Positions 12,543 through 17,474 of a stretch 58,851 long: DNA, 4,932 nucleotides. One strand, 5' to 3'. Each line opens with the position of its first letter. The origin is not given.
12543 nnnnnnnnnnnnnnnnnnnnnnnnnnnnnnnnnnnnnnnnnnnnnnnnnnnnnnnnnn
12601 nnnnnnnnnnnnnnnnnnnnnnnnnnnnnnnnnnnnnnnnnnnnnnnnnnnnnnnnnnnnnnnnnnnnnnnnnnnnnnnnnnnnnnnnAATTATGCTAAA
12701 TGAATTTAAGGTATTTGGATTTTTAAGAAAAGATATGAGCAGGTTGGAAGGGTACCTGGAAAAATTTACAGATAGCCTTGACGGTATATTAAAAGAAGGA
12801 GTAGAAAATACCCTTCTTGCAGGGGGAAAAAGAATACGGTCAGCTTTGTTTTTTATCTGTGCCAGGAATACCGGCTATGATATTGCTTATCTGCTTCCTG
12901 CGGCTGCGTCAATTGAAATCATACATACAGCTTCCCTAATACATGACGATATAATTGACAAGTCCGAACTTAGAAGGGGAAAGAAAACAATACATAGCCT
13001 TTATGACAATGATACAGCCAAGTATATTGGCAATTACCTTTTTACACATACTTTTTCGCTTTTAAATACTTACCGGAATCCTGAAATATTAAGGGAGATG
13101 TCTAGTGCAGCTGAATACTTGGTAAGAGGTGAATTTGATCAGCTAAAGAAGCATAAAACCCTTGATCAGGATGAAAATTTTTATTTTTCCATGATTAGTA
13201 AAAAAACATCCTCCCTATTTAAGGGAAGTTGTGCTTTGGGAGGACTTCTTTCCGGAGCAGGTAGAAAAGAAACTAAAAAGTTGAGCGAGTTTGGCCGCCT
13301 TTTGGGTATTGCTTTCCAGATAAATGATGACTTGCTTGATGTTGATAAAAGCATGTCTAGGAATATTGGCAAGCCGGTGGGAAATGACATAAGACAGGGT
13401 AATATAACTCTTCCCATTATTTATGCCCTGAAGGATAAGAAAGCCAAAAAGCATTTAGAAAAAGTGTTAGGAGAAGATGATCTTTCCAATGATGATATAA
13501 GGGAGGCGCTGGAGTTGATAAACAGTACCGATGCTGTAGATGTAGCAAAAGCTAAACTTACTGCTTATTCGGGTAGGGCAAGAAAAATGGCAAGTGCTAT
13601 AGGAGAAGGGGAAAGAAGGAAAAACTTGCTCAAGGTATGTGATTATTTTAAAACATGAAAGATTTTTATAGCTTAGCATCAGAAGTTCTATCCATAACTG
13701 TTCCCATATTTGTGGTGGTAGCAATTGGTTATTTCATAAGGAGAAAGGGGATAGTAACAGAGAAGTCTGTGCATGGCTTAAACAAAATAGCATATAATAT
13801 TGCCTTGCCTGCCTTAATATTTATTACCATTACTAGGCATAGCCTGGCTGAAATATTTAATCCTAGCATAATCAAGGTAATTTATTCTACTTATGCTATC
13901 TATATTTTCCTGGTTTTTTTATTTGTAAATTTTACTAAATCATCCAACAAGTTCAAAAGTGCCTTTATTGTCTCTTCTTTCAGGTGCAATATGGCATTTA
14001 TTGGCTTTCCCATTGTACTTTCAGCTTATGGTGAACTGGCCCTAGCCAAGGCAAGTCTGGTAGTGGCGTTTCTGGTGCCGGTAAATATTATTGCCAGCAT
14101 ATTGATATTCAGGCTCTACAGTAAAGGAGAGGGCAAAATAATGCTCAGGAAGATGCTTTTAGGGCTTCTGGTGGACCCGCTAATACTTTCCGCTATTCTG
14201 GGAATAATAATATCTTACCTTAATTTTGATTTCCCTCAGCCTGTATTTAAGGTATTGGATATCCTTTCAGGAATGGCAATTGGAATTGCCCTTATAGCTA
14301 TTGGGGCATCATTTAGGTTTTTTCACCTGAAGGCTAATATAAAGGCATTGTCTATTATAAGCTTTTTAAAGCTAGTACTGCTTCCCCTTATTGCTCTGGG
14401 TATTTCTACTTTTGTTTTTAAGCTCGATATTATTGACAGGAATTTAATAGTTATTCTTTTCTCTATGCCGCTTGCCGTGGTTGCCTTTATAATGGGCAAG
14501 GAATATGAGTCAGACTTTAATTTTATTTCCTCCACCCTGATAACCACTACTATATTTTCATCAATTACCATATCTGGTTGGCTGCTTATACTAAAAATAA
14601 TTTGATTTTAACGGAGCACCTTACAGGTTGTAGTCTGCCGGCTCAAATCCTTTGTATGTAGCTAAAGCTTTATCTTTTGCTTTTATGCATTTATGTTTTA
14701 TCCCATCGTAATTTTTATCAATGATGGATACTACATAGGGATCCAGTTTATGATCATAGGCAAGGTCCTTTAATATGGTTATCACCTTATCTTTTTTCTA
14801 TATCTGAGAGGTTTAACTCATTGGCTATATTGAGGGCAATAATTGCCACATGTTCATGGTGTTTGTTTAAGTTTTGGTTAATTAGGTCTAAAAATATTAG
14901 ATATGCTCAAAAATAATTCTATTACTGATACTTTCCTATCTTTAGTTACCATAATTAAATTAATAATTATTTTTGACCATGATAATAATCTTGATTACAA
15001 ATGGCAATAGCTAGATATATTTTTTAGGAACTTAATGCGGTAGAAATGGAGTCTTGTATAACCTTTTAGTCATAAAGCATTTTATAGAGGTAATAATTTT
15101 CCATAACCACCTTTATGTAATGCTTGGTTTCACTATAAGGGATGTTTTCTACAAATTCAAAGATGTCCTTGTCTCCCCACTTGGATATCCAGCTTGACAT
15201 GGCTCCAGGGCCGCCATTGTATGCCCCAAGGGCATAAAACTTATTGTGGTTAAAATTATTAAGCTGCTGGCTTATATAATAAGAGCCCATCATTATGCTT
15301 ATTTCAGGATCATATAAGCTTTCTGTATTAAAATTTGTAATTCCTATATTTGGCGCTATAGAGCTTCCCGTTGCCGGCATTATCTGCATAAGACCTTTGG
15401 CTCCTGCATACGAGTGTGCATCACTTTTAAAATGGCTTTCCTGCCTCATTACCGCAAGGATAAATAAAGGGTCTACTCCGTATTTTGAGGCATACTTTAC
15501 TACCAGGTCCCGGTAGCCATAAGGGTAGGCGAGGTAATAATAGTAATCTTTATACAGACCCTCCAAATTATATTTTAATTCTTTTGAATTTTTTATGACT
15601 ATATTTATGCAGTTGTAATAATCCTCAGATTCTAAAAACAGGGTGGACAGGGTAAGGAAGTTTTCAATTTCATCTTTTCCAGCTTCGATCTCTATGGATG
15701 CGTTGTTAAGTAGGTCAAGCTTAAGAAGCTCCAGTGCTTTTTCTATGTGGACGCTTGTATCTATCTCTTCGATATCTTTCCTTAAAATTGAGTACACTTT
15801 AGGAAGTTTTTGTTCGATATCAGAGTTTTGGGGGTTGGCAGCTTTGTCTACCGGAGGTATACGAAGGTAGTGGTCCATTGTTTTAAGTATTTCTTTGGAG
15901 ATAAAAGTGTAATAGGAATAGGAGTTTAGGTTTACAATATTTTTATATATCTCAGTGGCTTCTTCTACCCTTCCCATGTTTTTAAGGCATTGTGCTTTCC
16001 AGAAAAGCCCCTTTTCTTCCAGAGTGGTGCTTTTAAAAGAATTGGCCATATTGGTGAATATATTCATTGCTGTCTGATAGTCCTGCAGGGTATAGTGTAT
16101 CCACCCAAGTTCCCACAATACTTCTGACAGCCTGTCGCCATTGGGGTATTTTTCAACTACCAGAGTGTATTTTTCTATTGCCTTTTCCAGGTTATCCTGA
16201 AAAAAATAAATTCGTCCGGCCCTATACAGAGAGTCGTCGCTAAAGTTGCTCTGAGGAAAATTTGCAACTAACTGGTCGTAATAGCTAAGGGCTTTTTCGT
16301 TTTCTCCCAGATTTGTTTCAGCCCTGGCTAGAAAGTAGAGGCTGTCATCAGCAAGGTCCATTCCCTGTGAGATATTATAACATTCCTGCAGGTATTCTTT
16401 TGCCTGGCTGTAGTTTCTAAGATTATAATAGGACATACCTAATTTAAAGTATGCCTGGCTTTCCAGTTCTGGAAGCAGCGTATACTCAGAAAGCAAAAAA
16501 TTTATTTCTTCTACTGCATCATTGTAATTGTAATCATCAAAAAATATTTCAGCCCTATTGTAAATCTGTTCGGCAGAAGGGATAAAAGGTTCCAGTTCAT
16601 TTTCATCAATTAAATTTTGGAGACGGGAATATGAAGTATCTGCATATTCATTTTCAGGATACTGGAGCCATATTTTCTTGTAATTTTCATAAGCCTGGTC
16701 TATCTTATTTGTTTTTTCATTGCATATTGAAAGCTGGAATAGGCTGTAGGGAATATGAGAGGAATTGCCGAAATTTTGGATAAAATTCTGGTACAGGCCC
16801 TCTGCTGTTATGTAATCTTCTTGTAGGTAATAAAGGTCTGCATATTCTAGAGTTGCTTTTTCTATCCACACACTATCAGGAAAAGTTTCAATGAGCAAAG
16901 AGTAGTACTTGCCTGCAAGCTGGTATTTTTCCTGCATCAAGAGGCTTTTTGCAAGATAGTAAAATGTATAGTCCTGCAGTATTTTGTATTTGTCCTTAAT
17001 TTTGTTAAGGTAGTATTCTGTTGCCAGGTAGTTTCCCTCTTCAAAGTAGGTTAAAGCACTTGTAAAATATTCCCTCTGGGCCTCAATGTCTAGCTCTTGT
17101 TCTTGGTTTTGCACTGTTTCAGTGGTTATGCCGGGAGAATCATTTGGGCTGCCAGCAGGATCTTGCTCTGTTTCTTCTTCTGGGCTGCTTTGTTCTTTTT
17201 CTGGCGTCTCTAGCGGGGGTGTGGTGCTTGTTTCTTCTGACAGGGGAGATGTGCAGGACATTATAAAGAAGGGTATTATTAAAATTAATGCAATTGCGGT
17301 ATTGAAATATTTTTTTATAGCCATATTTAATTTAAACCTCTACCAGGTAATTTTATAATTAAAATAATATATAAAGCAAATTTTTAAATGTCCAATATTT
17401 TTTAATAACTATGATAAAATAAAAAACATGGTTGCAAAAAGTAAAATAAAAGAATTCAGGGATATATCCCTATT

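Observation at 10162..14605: hepS-like / B12-radical-SAM / hepT-like / AEC-transporter cassette: a radical SAM enzyme in the slot where Bacillus carries menH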

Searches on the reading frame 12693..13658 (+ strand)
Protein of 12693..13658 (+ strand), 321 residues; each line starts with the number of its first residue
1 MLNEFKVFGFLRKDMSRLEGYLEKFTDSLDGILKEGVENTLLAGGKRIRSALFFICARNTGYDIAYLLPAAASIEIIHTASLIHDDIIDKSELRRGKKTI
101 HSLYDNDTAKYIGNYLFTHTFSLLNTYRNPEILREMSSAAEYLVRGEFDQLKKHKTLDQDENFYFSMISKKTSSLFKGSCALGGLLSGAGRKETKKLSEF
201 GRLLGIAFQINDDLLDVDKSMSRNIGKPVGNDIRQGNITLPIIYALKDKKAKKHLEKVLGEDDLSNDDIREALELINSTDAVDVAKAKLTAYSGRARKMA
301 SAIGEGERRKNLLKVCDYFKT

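Call 3: search_protein_families(library=pfam, proteins=[window:12693-13658:+], max_evalue=1)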
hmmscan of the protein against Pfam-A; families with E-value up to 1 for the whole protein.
window:12693-13658:+ (321 aa): 1 family
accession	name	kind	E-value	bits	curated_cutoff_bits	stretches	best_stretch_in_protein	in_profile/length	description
PF00348.22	polyprenyl_synt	-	6.8e-67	225.8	27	1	33-275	4-250/251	Polyprenyl synthetase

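Call 4: search_protein_families(library=ncbifam, proteins=[window:12693-13658:+], max_evalue=1)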
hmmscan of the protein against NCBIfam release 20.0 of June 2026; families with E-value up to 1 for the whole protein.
window:12693-13658:+ (321 aa): 17 families
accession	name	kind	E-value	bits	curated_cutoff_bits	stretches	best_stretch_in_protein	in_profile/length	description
TIGR02748.1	GerC3_HepT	equivalog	8.3e-77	258.4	456.55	1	6-319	4-314/319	heptaprenyl diphosphate synthase component II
NF040698.1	IdsA_Meth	equivalog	2.5e-59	201.1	468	1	33-319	30-323/328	short chain isoprenyl diphosphate synthase IdsA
TIGR02749.1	prenyl_cyano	equivalog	2.8e-56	190.9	383.2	1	7-318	6-316/322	solanesyl diphosphate synthase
NF041169.1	f2_encap_cargo4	exception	6e-56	190.1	450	1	11-317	16-327/334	family 2 encapsulin nanocompartment cargo protein polyprenyl transferase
NF045628.1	HxpDPsynlarge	equivalog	6e-52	176.6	500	1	13-315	3-302/311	hexaprenyl-diphosphate synthase large subunit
NF042417.1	NPPPS_Mycobact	equivalog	5.4e-49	167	600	1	12-318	23-329/335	nonaprenyl/(2E,6E)-farnesyl/geranylgeranyl diphosphat synthase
NF041003.1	GGPP_syn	equivalog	4.7e-48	163.9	500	1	22-306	17-306/326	geranylgeranyl diphosphate synthase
NF008140.0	PRK10888.1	equivalog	4.8e-46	157.5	412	1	42-253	41-251/323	octaprenyl diphosphate synthase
NF045485.1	FPPsyn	subfamily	9.6e-45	152.9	275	1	24-265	14-267/288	farnesyl diphosphate synthase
NF045549.1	GGPPsyn_IdsB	equivalog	1.7e-38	132.6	475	1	43-286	63-311/346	geranylgeranyl diphosphate synthase IdsB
NF045685.1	GGPPSynCrtE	equivalog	1.7e-35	122.5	460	1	33-252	30-259/293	geranylgeranyl diphosphate synthase CrtE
NF040789.2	gerfarn_diphsyn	equivalog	8.1e-32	110.7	560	1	67-319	84-340/345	geranylfarnesyl diphosphate synthase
NF040627.1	GFPS_Meth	equivalog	2.3e-31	109.3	600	1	23-283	17-268/285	geranylfarnesyl diphosphate synthase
NF040936.1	hexpp_archaea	equivalog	1.3e-25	90.2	400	1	21-223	17-211/275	hexaprenyl pyrophosphate synthase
NF007877.0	PRK10581.1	equivalog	6.4e-24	84.6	321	1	35-253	34-263/299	(2E,6E)-farnesyl diphosphate synthase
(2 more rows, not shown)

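Call 81: search_solved_structures(query=window:12693-13658:+, max_evalue=1e-20)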
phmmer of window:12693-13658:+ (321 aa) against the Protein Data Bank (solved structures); distinct sequences matched with E-value up to 1e-20: 76 (the best 60 are shown).
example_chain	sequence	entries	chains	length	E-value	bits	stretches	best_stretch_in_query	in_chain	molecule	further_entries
9kp1_B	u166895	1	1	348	4.1e-56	194.2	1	7-319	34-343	Heptaprenyl diphosphate synthase component 2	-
3mzv_A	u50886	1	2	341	2.7e-49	171.8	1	32-318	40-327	Decaprenyl diphosphate synthase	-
4jxn_A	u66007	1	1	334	5.4e-44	154.4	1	10-300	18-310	Octaprenyl-diphosphate synthase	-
5h9d_A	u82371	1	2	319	1.9e-43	152.6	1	13-314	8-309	Farnesyl pyrophosphate synthetase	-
5ze6_A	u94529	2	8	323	5e-43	151.2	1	40-248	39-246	Octaprenyl diphosphate synthase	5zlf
3wjk_A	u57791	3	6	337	5.1e-43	151.2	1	23-248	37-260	Octaprenyl diphosphate synthase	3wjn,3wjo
3oyr_A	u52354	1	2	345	1.1e-42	150.1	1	31-318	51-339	Trans-isoprenyl diphosphate synthase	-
9jsc_A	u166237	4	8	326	9.8e-42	147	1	12-284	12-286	Probable solanesyl-diphosphate synthase 3, chloroplastic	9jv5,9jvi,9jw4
9kaf_A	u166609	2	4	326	9.8e-42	147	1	12-284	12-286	Probable solanesyl-diphosphate synthase 3, chloroplastic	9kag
9jqs_A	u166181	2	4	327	9.8e-42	147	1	12-284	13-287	Probable solanesyl-diphosphate synthase 3, chloroplastic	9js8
9kbk_A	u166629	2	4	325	9.9e-42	147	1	12-284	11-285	Probable solanesyl-diphosphate synthase 3, chloroplastic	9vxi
9jv9_A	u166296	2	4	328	9.9e-42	146.9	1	12-284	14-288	Probable solanesyl-diphosphate synthase 3, chloroplastic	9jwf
9jr6_A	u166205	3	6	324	1e-41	146.9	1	12-284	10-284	Probable solanesyl-diphosphate synthase 3, chloroplastic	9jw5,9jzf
9k99_A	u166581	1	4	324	3.5e-41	145.2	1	12-284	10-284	Solanesyl diphosphate synthase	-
9imq_A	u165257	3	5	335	5.1e-41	144.6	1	11-318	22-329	Nonaprenyl diphosphate synthase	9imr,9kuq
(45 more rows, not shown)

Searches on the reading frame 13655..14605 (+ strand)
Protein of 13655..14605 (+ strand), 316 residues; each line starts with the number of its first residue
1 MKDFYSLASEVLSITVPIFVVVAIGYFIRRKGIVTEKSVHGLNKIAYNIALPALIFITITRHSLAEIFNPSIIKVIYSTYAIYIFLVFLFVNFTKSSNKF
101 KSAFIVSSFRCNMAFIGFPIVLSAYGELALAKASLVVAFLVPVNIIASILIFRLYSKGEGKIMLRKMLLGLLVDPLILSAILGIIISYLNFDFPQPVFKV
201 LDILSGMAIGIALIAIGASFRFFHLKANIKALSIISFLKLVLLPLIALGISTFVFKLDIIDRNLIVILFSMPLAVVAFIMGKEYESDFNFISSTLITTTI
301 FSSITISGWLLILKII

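Call 3: search_protein_families(library=pfam, proteins=[window:13655-14605:+], max_evalue=1)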
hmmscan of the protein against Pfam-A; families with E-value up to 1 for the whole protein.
window:13655-14605:+ (316 aa): 2 families
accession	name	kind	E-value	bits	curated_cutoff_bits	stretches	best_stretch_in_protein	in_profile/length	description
PF03547.23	Mem_trans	-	5.4e-37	127.6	25.7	1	16-310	7-343/343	Membrane transport protein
PF16983.11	MFS_MOT1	-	0.29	11.9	30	1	129-207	37-109/111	Molybdate transporter of MFS superfamily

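Call 4: search_protein_families(library=ncbifam, proteins=[window:13655-14605:+], max_evalue=1)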
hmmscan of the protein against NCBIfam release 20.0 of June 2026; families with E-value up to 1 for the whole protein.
window:13655-14605:+ (316 aa): 2 families
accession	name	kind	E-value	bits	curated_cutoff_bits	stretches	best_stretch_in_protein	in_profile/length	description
TIGR00946.1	2a69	subfamily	1.9e-29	102.9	246.05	1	15-312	10-333/336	auxin efflux carrier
NF007384.0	PRK09903.1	equivalog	5.7e-10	39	404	1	16-300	10-297/314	transporter YfdV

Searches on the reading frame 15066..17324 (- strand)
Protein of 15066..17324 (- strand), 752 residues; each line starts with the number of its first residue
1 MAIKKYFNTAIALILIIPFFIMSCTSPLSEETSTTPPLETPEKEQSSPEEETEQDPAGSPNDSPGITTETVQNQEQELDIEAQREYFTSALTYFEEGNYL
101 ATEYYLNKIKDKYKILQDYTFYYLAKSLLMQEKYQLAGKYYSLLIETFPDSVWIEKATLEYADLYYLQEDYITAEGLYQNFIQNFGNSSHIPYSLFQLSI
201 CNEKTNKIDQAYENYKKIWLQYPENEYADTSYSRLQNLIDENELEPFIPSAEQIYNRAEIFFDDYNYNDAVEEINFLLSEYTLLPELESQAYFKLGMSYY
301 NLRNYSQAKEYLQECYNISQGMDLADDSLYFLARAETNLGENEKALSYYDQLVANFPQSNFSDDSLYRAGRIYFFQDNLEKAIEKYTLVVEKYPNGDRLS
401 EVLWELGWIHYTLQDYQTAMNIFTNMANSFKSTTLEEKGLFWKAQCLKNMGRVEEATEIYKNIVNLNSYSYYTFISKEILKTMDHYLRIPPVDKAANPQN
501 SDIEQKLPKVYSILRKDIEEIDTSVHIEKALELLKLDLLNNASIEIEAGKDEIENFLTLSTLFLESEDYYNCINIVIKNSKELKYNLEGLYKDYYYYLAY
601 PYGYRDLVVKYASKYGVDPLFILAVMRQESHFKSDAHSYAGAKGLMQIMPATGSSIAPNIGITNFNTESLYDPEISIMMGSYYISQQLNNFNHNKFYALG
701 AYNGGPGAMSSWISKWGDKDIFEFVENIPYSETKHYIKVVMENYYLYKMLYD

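Call 38: search_protein_families(library=ncbifam, proteins=[window:15066-17324:-], max_evalue=1e-15)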
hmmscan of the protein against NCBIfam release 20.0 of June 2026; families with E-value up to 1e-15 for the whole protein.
window:15066-17324:- (752 aa): 4 families
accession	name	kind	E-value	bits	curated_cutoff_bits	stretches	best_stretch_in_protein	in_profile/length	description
NF047373.1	BB0259_flg_lyt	exception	2e-47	162.4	234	1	31-752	20-693/705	flagellar assembly lytic transglycosylase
TIGR02795.1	tol_pal_ybgF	equivalog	3e-33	115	90.1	0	122-233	6-117/119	tol-pal system protein YbgF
TIGR03302.1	OM_YfiO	subfamily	3.1e-31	108.7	81.4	1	120-239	35-162/239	outer membrane protein assembly factor BamD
NF008631.0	PRK11619.1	equivalog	3.1e-31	108.5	536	1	600-748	475-625/644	murein transglycosylase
